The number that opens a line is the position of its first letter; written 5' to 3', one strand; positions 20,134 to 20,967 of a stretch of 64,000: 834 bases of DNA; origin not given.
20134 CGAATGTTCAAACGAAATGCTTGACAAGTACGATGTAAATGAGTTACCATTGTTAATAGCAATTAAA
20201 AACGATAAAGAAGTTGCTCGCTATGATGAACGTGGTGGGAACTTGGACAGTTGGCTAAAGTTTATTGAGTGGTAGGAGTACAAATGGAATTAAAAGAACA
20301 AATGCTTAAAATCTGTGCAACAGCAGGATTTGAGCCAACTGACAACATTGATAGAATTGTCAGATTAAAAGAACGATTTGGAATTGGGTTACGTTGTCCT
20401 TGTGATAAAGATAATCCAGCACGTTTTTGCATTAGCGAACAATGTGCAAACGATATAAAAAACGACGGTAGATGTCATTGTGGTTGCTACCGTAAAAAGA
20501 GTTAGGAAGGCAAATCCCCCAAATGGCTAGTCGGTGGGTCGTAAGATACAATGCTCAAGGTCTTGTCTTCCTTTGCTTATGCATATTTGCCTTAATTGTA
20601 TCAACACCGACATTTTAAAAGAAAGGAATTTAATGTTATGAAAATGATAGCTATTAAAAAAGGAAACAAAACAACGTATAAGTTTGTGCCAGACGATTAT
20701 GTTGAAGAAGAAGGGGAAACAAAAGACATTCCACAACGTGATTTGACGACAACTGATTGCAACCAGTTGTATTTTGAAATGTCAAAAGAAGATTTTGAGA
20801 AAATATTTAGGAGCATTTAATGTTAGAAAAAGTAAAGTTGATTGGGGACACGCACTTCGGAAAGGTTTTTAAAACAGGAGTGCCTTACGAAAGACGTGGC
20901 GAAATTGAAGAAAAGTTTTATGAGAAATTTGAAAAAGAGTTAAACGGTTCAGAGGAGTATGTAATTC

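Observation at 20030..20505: Phage-encoded thioredoxin next to a ferredoxin:thioredoxin-reductase-like Cys-cluster protein, inside the polymerase operon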

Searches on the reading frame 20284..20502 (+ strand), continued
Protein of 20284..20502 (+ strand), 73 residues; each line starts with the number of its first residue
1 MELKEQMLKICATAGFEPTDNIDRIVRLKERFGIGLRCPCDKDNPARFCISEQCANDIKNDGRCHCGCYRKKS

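Call 71: fold_search(model_id=the predicted structure, library=viral)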
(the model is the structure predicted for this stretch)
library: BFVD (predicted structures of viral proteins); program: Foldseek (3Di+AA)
matches with E <= 10: 22; with E <= 0.001: 0
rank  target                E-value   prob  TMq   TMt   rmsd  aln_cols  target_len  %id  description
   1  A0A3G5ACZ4            3.3e+00  0.02  0.18  0.11   9.9        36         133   33  Uncharacterized protein [Satyrvirus sp.]
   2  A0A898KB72            4.0e+00  0.06  0.26  0.23   5.4        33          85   21  (no name in the UniProt tables at hand)
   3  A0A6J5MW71            5.4e+00  0.09  0.27  0.21   0.6        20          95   30  Uncharacterized protein [uncultured Caudovirales phage]
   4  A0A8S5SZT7            5.4e+00  0.03  0.20  0.12   5.0        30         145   17  Uncharacterized protein [Siphoviridae sp. ctPyh10]
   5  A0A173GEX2            5.8e+00  0.09  0.36  0.14   1.5        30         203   23  Uncharacterized protein [Erwinia phage vB_EamM_Deimos-Minion]
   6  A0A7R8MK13            6.2e+00  0.01  0.23  0.14  10.8        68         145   12  Uncharacterized protein [Klebsiella phage vB_KvM-Eowyn]
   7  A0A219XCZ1            6.7e+00  0.02  0.28  0.18   9.7        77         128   16  Uncharacterized protein [Vibrio phage JSF7]
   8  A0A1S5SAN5            7.2e+00  0.03  0.33  0.37   5.7        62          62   21  DnaB/C C-terminal domain-containing protein [Streptococcus phage IPP28]
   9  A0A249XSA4            7.2e+00  0.03  0.25  0.16  10.9        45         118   16  Uncharacterized protein [Mycobacterium phage Phabba]
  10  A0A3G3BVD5            7.2e+00  0.01  0.22  0.22   6.6        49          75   10  Uncharacterized protein [Bacillus phage vB_BcoS-136]
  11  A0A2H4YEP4            7.2e+00  0.01  0.22  0.13  11.4        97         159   10  Uncharacterized protein [Aeromonas phage Ah1]
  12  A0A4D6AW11            7.7e+00  0.03  0.33  0.24   6.9        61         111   18  (no name in the UniProt tables at hand)
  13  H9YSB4                7.7e+00  0.02  0.26  0.10  10.6        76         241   14  (no name in the UniProt tables at hand)
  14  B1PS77                8.3e+00  0.04  0.19  0.06   1.5        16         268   38  Movement and silencing protein TGBp1 [Lolium latent virus (isolate Lolium/USA/US1/-)]
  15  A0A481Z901            8.3e+00  0.02  0.26  0.09   5.8        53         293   15  DNA-directed RNA polymerase subunit 5 [Pithovirus LCPAC202]
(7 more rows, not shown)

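Call 79: find_related_loci(query=A4, collection=viral_contigs, flank=2500)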
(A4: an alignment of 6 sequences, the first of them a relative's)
Query A4 (79 aa) in viral_contigs; peptide patterns used: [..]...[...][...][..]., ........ (x = any residue, [..] = any of these).
27 stretches matched a pattern, but none encodes a relative of the query by tblastn (E <= 1e-3).

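Call 80: find_related_loci(query=A5, collection=viral_contigs, flank=2500)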
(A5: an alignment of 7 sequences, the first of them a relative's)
Query A5 (76 aa) in viral_contigs; peptide patterns used: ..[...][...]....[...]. (x = any residue, [..] = any of these).
22 stretches matched a pattern; 9 encode a relative of the query (tblastn E <= 1e-3); 9 distinct loci.
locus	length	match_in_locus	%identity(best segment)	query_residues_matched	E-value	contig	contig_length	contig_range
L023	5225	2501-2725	61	2-76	4e-30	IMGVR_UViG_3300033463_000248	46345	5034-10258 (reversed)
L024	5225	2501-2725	61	2-76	5e-28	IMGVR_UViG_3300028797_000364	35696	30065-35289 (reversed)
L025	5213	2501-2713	45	6-76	3e-18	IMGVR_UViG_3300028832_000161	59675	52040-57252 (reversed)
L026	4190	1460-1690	34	2-76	1e-11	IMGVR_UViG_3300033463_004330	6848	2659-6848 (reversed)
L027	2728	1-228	34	3-76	2e-11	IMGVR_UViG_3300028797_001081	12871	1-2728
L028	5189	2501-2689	42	13-76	1e-10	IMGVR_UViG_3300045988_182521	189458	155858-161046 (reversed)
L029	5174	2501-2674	39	13-71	2e-10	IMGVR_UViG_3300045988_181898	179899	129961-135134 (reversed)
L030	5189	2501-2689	41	13-76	2e-10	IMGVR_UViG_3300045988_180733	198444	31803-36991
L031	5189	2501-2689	39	13-76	4e-10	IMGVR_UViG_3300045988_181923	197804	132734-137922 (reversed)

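Call 81: find_related_loci(query=A6, collection=viral_contigs, flank=2500)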
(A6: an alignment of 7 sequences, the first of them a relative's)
Query A6 (118 aa) in viral_contigs; peptide patterns used: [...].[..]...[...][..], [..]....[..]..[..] (x = any residue, [..] = any of these).
19 stretches matched a pattern; 2 encode a relative of the query (tblastn E <= 1e-3); 2 distinct loci.
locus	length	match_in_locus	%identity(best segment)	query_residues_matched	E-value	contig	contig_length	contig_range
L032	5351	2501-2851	58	1-118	4e-45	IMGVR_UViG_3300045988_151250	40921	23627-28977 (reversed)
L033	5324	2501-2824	59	2-109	4e-41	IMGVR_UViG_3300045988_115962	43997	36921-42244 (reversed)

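Call 83: search_protein_families(library=pfam, proteins=[L028:2740-3531:+, L028:3563-4612:+, L028:1786-2337:+, L028:873-1604:+, L029:1452-2156:+, L032:122-2155:+, L023:1501-2163:+, L023:2163-2501:+, L023:2737-3147:+, L025:2067-2489:+], max_evalue=0.001)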
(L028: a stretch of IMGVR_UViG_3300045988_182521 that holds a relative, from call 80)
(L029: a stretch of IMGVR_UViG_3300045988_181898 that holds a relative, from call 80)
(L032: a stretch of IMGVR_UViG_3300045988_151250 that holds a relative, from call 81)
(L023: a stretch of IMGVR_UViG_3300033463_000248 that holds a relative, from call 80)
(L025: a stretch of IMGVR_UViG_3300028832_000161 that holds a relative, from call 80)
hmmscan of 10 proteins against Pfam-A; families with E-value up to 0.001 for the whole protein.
L028:2740-3531:+ (264 aa): 0 families

L028:3563-4612:+ (350 aa): 0 families

L028:1786-2337:+ (184 aa): 0 families

L028:873-1604:+ (244 aa): 0 families

L029:1452-2156:+ (235 aa): 0 families

L032:122-2155:+ (678 aa): 0 families

L023:1501-2163:+ (221 aa): 1 family
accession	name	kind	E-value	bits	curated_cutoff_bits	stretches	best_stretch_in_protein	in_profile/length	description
PF17338.8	GP88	-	3.7e-41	141.9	24.4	1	9-217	8-228/230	Gene product 88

L023:2163-2501:+ (113 aa): 0 families

L023:2737-3147:+ (137 aa): 0 families

L025:2067-2489:+ (141 aa): 1 family
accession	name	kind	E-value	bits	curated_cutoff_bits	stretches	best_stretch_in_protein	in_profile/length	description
PF00959.24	Phage_lysozyme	-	9.3e-25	87.8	22.3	1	7-133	2-125/125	Phage lysozyme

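Call 102: find_related_loci(query=A4, collection=genome_contigs, flank=3000)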
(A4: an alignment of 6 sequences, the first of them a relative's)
Query A4 (79 aa) in genome_contigs; peptide patterns used: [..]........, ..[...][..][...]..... (x = any residue, [..] = any of these).
260 stretches matched a pattern; 175 encode a relative of the query (tblastn E <= 1e-3); the best 80 are kept; 80 distinct loci.
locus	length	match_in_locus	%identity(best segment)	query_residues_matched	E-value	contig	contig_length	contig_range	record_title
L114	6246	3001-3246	71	1-79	1e-34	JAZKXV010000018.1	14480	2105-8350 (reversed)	MAG: Alphaproteobacteria bacterium isolate T1900045114_TC20190108.MAGScoT_cleanbin_000007 SGB_4803_k141_1549674, whole g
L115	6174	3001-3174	93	22-79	2e-34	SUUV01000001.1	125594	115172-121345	MAG: Alphaproteobacteria bacterium isolate SIG55 NODE_3247_length_125594_cov_2.916576, whole genome shotgun sequence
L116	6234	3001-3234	69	2-79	1e-33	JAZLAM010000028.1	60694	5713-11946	MAG: Alphaproteobacteria bacterium isolate T1900045076_TC20190070.MAGScoT_cleanbin_000006 SGB_4637_k141_2090096, whole g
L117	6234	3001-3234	69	2-79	1e-33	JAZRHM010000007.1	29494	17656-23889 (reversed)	MAG: Alphaproteobacteria bacterium isolate T1900045481_YK20190175.MAGScoT_cleanbin_000003 SGB_7321_k141_1463468, whole g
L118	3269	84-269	76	18-79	3e-33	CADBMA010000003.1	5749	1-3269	MAG: uncultured Rhodospirillales bacterium isolate RUG14090 genome assembly, contig: RUG14090_asm_3, whole genome shotgu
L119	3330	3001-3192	81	12-79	8e-33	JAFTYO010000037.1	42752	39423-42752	MAG: Alphaproteobacteria bacterium isolate RGIG4267 Roe_deer_Colon.Co__c1525111, whole genome shotgun sequence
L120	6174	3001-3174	81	22-79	3e-30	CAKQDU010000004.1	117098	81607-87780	MAG: uncultured Alphaproteobacteria bacterium isolate REFINED_METABAT215_TOP10_CONTIGS_1500_ASSEMBLY_K77_MERGED__Hadza_M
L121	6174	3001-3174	81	22-79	3e-30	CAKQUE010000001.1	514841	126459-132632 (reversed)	MAG: uncultured Alphaproteobacteria bacterium isolate REFINED_METABAT215_TOP10_CONTIGS_1500_ASSEMBLY_K77_MERGED__Nepal_M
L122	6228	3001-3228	64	1-76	6e-30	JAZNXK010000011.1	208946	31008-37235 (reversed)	MAG: Alphaproteobacteria bacterium isolate T1900044779_TS20190245.MAGScoT_cleanbin_000006 SGB_2539_k141_110846, whole ge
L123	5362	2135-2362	64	1-76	3e-30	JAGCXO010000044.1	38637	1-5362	MAG: Alphaproteobacteria bacterium isolate RGIG10214 Yak_Rumen-5__c2013139, whole genome shotgun sequence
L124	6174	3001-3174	81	22-79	3e-30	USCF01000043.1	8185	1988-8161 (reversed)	uncultured Alphaproteobacteria bacterium isolate UMGS1578 genome assembly, contig: NODE_3874_length_8185_cov_5.308954, w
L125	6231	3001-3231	62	2-78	9e-30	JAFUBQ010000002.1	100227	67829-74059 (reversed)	MAG: Alphaproteobacteria bacterium isolate RGIG4347 Roe_deer_Jejunum-1__c70, whole genome shotgun sequence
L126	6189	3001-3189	73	12-78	1e-29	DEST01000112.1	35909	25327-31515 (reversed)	MAG TPA_asm: Alphaproteobacteria bacterium UBA3307 UBA3307_contig_27979, whole genome shotgun sequence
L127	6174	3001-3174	81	22-79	9e-30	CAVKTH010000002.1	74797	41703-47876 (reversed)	Bacteroidaceae bacterium isolate H07656-L1_cleanbin_000006 genome assembly, contig: Spades_H07656-L1_contig_80, whole ge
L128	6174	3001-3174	83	18-75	1e-29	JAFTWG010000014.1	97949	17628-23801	MAG: Alphaproteobacteria bacterium isolate RGIG4207 Roe_deer_Colon-3__c4304, whole genome shotgun sequence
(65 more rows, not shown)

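Call 104: search_protein_families(library=phrogs, alignment_id=A2, max_evalue=0.001)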
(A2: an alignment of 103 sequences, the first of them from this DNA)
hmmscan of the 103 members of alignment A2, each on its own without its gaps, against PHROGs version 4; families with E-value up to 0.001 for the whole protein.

A. member 1, seq(73 aa): 0 families

B. families by the number of members that match (of 103 scanned): 1 family
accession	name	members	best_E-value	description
phrog_38239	-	4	4.2e-05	-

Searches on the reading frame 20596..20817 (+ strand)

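Call 3: search_protein_families(library=pfam, proteins=[window:20596-20817:+], max_evalue=1)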
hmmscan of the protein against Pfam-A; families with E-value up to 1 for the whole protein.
window:20596-20817:+ (74 aa): 2 families
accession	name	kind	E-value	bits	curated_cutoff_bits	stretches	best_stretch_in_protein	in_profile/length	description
PF25641.1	Head_fiber_dimeric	-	0.002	18.4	30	1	16-46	23-53/61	Head fiber dimeric protein-like domain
PF22536.2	POLR3C_WHD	-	0.13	12.7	30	0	3-37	22-56/77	POLR3C, C-terminal winged-helix domain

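Call 4: search_protein_families(library=phrogs, proteins=[window:20596-20817:+], max_evalue=0.01)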
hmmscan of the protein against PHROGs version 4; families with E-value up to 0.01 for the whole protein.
window:20596-20817:+ (74 aa): 0 families
